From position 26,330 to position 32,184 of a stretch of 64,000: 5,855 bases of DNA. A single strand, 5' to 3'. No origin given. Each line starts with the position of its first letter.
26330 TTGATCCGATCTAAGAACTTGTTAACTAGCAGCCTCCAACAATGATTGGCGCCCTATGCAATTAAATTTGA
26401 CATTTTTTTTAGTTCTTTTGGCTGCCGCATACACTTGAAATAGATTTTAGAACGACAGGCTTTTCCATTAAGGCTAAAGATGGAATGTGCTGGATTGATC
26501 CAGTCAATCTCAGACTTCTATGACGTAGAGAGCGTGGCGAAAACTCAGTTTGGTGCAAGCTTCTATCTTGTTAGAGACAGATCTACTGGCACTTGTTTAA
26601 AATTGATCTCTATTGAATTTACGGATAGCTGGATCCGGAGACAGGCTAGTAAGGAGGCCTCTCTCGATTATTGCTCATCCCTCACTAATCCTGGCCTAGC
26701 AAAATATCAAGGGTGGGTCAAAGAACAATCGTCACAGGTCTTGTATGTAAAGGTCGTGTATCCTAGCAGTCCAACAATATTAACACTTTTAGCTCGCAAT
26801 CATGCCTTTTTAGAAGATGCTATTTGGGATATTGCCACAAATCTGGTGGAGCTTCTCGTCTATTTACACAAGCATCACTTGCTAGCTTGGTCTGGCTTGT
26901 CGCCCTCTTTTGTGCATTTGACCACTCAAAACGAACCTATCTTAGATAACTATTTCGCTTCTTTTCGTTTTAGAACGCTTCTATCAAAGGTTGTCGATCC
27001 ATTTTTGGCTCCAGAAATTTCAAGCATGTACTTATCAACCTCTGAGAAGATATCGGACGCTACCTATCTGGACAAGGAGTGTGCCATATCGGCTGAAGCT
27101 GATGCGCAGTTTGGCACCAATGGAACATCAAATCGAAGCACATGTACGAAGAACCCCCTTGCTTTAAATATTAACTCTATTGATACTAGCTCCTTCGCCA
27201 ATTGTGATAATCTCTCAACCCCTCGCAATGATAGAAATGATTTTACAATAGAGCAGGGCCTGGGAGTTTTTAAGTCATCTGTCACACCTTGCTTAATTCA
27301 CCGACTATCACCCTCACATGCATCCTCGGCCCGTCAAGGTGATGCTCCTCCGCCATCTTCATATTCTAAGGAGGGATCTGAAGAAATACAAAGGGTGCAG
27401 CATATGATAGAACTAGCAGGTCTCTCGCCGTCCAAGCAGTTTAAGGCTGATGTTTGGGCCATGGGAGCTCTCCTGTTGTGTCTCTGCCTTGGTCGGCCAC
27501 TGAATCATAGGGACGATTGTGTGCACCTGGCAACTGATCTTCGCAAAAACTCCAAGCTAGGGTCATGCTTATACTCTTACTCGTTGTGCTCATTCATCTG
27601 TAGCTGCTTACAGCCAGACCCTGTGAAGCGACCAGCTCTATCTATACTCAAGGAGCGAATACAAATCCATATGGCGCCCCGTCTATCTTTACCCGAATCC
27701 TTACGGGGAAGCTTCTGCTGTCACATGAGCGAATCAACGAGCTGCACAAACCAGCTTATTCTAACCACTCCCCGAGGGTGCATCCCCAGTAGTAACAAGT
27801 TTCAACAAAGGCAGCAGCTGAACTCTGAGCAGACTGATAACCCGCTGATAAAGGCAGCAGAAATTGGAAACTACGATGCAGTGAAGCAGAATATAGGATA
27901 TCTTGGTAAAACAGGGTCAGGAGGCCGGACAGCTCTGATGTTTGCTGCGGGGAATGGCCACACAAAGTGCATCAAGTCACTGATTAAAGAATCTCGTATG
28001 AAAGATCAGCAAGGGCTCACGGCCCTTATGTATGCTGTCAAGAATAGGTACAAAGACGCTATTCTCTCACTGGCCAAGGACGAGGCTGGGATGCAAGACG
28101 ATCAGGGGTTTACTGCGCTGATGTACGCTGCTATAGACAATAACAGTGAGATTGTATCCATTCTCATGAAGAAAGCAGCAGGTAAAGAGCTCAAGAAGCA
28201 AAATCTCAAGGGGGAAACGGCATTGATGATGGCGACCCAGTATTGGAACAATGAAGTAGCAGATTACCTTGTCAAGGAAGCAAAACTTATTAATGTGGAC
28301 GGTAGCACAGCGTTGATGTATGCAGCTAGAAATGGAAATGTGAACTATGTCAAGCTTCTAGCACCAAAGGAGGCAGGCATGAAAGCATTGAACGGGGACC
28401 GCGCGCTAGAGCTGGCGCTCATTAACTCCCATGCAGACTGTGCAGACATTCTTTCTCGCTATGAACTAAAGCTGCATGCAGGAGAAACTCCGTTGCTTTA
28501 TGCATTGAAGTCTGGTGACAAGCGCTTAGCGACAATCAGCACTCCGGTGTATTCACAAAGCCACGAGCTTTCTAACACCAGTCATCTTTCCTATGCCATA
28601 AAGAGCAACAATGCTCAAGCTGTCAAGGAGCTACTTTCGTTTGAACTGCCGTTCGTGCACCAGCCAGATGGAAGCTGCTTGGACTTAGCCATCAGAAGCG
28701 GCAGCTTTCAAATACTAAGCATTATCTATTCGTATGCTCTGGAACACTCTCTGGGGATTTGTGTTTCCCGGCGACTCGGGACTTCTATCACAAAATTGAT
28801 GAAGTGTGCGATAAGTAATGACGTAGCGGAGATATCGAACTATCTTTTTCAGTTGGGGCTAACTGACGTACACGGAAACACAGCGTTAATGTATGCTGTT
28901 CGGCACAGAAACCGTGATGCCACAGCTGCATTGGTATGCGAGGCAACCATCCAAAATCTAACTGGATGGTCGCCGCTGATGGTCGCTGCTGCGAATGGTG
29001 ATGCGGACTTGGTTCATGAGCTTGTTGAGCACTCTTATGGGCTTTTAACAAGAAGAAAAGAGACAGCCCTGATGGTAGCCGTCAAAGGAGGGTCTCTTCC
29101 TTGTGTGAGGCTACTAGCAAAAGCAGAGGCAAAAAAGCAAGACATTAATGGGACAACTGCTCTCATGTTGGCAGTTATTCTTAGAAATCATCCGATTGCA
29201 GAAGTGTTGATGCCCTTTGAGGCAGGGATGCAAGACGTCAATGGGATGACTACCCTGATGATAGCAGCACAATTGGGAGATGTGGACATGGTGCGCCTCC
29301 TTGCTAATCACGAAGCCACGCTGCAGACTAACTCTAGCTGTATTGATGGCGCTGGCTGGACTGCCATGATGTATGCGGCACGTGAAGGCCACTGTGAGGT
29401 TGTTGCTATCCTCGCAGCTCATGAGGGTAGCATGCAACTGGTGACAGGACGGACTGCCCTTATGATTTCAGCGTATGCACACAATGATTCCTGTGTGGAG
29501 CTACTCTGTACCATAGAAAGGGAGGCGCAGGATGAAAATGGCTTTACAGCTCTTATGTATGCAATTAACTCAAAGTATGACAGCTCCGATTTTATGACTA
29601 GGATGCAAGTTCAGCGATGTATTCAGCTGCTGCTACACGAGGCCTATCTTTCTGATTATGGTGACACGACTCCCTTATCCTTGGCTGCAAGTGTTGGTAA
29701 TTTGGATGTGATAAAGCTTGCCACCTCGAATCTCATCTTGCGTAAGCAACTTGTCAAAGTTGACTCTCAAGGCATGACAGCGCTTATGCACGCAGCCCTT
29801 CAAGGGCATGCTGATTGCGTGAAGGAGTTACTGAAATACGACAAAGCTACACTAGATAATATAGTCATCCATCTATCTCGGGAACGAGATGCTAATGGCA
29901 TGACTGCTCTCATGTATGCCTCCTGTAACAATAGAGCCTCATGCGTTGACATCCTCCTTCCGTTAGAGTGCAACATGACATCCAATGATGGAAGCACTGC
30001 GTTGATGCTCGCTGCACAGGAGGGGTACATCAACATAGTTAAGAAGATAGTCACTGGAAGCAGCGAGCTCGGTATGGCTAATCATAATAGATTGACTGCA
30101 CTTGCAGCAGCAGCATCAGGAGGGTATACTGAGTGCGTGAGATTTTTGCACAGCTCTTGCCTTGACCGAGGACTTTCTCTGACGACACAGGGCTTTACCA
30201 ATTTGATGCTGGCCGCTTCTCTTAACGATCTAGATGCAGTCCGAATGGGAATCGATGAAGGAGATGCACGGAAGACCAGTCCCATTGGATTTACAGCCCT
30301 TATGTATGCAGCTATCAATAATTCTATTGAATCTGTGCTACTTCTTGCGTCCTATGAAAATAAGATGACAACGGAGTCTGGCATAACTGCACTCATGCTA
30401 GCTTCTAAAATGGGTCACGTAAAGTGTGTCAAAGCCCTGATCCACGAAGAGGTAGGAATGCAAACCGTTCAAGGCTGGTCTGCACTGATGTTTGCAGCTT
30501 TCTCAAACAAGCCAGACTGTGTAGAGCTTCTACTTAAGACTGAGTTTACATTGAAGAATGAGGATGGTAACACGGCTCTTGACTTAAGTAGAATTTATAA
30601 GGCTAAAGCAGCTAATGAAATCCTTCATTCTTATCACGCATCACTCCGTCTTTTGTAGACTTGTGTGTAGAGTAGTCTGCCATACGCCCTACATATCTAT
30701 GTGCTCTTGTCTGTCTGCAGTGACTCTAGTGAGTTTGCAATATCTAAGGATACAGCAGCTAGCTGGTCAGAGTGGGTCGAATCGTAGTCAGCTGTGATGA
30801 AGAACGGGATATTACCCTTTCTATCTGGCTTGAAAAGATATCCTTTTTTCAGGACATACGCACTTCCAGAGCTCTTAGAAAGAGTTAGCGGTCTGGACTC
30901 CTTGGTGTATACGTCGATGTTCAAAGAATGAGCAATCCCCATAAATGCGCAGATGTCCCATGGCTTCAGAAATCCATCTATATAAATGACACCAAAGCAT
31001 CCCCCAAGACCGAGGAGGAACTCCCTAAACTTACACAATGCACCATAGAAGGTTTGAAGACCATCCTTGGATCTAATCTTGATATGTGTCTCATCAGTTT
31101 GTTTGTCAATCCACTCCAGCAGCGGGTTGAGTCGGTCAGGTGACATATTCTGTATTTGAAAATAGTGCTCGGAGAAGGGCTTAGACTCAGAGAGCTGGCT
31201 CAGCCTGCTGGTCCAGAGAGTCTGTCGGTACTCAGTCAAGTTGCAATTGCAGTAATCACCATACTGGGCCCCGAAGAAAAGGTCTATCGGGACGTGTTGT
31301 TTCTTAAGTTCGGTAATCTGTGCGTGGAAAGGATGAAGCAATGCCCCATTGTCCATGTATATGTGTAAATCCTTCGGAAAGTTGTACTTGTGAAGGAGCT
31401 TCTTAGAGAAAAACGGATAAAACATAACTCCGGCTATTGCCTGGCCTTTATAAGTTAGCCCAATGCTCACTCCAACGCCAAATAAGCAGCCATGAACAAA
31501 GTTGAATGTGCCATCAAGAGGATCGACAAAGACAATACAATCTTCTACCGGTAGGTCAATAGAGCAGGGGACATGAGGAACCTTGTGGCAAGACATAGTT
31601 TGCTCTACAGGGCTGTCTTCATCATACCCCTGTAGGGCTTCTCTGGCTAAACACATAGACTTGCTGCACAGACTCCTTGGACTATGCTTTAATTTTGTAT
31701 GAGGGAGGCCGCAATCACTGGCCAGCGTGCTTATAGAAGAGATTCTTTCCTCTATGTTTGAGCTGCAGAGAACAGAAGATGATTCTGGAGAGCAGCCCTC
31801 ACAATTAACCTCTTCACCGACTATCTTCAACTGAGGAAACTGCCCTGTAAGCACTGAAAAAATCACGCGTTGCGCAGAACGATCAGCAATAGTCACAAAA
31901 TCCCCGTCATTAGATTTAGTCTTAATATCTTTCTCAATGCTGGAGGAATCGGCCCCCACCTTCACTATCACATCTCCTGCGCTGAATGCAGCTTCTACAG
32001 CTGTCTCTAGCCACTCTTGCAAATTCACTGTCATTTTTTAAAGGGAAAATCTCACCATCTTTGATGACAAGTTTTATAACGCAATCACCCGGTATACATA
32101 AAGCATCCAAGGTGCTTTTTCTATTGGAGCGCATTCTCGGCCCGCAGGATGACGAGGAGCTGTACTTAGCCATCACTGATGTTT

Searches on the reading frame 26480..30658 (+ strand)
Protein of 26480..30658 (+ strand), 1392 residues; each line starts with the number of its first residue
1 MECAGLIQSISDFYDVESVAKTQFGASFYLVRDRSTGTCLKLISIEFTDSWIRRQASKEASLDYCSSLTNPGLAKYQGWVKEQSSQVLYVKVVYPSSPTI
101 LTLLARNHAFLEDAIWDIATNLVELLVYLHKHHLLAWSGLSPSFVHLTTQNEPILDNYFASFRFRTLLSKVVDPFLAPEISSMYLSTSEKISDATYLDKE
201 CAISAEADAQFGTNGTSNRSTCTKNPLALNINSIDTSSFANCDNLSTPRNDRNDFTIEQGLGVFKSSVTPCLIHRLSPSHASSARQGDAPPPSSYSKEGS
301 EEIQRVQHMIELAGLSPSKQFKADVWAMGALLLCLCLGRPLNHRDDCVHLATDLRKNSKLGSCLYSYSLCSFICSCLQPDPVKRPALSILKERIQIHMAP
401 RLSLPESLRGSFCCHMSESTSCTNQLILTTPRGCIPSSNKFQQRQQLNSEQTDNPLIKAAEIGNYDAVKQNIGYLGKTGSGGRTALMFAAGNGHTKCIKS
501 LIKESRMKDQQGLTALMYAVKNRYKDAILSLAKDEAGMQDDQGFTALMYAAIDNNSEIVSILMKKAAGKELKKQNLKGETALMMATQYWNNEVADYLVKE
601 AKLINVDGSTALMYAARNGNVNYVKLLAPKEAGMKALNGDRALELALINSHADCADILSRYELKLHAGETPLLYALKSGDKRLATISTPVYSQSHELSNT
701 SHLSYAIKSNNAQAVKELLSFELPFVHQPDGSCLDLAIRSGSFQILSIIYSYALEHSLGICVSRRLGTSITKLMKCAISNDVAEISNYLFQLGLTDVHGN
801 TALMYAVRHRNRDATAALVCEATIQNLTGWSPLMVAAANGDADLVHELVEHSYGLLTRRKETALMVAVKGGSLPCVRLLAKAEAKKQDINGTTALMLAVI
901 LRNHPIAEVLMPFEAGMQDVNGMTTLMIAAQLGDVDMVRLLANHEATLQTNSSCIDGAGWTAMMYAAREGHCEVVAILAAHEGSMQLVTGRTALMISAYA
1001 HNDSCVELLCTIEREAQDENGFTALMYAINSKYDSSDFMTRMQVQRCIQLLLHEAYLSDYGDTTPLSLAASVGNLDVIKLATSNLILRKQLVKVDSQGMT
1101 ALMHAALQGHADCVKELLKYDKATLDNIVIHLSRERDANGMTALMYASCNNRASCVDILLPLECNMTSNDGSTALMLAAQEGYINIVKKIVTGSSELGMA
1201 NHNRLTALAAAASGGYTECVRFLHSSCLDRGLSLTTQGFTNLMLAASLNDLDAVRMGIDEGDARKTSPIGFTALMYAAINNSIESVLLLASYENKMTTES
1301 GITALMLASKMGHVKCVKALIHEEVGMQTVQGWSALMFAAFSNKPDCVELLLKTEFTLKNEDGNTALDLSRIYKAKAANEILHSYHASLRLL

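Call 45: search_protein_families(library=pfam, proteins=[window:26480-30658:+], max_evalue=0.001)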
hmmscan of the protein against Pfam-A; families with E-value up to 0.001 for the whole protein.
window:26480-30658:+ (1392 aa): 8 families
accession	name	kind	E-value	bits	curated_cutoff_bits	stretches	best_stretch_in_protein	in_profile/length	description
PF12796.13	Ank_2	-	5.4e-137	447.2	27.3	13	833-911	1-80/90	Ankyrin repeats (3 copies)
PF00023.36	Ank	-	1.5e-90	292.3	21.1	2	1097-1124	1-27/33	Ankyrin repeat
PF13637.12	Ank_4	-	1.7e-61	203.3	22.7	2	927-978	2-49/50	Ankyrin repeats (many copies)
PF13606.12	Ank_3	-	2e-58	187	22.3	0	829-853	2-26/30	Ankyrin repeat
PF13857.12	Ank_5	-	4.4e-58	193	27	2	1139-1178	15-56/56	Ankyrin repeats (many copies)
PF00069.31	Pkinase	-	4.9e-07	29.9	31.7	0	320-388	175-255/263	Protein kinase domain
PF24521.3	Ank_KRIT1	-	1.4e-06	28.5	80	0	924-980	20-67/149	KRIT1 ankyrin-repeats domain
PF11929.14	DUF3447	-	5.4e-06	26.7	26.9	0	702-762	9-65/76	Domain of unknown function (DUF3447)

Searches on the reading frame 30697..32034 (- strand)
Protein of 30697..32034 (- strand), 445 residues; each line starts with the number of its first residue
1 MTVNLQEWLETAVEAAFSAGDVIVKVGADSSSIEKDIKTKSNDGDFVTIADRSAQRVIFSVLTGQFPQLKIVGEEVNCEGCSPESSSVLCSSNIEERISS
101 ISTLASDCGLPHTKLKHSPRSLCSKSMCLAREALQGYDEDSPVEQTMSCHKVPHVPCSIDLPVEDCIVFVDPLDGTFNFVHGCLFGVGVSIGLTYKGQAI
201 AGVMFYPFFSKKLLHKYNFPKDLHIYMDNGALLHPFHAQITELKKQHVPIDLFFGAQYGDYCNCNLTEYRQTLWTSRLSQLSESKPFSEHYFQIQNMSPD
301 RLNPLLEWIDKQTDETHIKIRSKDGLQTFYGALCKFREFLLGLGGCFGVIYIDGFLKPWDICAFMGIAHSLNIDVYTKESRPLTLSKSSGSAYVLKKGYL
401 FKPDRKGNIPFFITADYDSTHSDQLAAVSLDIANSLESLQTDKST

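Call 45: search_protein_families(library=pfam, proteins=[window:30697-32034:-], max_evalue=0.001)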
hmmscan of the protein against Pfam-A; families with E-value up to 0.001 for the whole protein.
window:30697-32034:- (445 aa): 1 family
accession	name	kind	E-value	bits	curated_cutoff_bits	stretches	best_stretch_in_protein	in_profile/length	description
PF00459.30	Inositol_P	-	3.7e-23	82.8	27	2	159-215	78-132/271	Inositol monophosphatase family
